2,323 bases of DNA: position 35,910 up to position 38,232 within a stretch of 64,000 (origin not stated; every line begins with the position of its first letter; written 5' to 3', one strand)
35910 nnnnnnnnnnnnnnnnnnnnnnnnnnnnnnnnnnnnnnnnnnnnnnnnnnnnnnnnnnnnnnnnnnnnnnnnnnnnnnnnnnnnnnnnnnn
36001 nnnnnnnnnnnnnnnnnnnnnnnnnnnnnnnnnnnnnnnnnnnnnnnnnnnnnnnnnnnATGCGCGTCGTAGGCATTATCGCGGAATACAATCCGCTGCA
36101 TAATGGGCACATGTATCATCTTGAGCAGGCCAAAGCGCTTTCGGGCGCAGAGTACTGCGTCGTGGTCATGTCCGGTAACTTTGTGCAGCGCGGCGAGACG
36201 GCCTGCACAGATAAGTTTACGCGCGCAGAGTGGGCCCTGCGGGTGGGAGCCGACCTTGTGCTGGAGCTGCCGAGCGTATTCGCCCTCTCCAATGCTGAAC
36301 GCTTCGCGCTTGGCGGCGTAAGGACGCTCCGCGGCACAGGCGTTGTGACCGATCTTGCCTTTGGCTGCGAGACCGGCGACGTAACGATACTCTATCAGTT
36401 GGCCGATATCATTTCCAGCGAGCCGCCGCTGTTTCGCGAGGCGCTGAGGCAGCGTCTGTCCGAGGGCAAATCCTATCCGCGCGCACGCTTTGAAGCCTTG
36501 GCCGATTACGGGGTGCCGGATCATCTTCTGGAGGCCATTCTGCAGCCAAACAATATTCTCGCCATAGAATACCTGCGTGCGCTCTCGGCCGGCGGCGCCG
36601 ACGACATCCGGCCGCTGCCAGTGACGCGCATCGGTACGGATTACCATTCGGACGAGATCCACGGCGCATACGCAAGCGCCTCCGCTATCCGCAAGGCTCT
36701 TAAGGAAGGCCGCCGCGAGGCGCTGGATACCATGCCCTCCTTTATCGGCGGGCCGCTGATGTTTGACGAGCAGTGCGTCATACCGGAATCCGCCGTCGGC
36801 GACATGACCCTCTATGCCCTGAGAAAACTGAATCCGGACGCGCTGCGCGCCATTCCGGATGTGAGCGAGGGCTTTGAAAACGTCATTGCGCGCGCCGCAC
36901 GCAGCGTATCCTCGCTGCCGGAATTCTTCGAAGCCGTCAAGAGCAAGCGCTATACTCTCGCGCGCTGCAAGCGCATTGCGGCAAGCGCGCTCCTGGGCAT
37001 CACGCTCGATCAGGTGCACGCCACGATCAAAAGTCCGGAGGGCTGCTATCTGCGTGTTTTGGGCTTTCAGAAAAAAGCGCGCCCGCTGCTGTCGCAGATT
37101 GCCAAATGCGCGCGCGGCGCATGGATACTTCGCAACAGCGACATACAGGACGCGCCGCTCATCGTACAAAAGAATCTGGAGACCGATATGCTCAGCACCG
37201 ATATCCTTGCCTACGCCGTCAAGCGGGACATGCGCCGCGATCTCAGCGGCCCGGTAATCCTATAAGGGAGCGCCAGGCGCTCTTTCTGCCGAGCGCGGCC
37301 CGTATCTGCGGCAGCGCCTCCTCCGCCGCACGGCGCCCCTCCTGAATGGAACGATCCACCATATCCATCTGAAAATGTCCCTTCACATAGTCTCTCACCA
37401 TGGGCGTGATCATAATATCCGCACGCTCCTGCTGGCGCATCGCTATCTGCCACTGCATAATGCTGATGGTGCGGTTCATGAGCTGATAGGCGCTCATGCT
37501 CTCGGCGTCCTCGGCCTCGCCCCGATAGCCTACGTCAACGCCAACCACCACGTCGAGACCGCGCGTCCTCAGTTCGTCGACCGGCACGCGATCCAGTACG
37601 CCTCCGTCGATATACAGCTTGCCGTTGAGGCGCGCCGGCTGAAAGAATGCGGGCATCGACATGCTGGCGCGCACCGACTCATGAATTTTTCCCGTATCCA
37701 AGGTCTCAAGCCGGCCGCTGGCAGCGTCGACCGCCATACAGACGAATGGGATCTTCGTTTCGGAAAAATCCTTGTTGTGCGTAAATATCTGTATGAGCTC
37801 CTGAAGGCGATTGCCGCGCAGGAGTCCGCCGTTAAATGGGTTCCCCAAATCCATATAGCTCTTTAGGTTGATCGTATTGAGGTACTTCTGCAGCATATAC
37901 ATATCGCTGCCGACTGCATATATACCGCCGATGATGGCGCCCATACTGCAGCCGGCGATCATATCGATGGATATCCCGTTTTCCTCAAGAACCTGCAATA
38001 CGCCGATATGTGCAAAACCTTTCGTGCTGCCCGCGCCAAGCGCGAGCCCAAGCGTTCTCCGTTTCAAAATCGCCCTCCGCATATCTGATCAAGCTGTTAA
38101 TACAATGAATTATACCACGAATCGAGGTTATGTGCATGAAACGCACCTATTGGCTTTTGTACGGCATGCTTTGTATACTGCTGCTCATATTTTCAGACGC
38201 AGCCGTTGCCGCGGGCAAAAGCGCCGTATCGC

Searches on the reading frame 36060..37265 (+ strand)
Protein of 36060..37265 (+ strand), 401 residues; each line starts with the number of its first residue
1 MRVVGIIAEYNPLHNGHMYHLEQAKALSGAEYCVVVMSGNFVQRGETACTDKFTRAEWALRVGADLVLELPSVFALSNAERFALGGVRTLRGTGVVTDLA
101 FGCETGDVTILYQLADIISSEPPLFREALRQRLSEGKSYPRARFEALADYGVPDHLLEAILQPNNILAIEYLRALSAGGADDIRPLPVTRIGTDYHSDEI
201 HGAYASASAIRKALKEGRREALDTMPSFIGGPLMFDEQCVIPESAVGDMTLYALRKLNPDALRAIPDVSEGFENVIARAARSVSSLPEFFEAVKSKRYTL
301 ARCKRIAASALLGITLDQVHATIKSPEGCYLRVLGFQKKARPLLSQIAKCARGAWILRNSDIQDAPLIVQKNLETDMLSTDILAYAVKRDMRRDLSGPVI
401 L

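Call 36: search_protein_families(library=pfam, proteins=[window:36060-37265:+], max_evalue=0.001)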
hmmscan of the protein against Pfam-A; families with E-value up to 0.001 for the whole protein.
window:36060-37265:+ (401 aa): 2 families
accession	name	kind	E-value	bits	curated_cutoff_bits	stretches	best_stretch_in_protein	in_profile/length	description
PF05636.17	HIGH_NTase1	-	1.9e-118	396.7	27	1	1-389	1-392/402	HIGH Nucleotidyl Transferase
PF01467.32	CTP_transf_like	-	0.00088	19.9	21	0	10-47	6-42/133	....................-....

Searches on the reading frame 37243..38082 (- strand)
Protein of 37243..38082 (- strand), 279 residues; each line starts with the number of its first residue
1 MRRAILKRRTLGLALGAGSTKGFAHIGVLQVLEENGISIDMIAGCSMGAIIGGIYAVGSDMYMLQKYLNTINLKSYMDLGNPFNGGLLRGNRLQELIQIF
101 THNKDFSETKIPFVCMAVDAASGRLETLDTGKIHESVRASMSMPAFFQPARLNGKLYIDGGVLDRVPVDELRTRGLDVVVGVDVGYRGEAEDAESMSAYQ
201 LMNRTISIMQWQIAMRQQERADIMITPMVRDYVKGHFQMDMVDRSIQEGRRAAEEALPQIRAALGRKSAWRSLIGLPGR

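Call 36: search_protein_families(library=pfam, proteins=[window:37243-38082:-], max_evalue=0.001)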
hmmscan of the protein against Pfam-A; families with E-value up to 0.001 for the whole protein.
window:37243-38082:- (279 aa): 1 family
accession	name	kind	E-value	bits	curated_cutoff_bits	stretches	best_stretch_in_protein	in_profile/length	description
PF01734.28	Patatin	-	8.8e-32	111.3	27.7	1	13-171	1-190/191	Patatin-like phospholipase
